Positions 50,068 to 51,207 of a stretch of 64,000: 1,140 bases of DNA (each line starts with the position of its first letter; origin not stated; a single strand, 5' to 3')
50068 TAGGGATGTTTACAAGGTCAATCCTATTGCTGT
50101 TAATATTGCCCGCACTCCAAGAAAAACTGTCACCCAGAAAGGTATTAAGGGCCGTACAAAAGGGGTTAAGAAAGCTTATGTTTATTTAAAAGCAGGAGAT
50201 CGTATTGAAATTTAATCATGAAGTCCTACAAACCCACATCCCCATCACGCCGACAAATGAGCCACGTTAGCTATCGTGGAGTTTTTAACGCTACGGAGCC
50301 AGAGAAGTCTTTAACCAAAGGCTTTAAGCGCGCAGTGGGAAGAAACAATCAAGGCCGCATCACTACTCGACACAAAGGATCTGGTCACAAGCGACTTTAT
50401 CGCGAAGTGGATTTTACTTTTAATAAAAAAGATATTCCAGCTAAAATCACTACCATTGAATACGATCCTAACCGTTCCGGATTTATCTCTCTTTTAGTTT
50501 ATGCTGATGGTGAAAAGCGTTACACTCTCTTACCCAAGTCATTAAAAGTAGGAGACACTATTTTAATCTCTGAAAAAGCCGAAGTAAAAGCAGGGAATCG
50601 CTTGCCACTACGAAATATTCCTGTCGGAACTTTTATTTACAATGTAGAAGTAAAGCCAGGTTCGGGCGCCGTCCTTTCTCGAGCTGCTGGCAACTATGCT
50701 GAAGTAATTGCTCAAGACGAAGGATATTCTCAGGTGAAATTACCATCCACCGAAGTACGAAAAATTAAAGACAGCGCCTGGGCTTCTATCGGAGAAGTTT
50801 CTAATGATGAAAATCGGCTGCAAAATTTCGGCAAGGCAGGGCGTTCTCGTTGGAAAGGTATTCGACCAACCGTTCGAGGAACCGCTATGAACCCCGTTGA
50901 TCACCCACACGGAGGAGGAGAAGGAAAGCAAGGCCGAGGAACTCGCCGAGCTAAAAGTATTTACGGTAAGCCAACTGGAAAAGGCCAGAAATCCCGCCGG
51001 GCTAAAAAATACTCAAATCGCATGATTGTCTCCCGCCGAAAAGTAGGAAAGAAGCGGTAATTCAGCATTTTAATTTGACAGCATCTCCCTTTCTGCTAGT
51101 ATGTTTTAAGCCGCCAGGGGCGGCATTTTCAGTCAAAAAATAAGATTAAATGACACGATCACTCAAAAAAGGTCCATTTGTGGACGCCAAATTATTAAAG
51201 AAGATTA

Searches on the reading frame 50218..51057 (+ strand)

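Call 65: search_protein_families(library=pfam, proteins=[window:50218-51057:+], max_evalue=0.00001)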
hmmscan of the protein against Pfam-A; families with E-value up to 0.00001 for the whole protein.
window:50218-51057:+ (280 aa): 2 families
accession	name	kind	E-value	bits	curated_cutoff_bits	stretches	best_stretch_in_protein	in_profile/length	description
PF03947.24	Ribosomal_L2_C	-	2e-49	167.3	33.7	1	124-240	1-117/126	Ribosomal Proteins L2, C-terminal domain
PF00181.30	Ribosomal_L2_N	-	3.3e-33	114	23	1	41-116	1-76/77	Ribosomal Proteins L2, RNA binding N-terminal domain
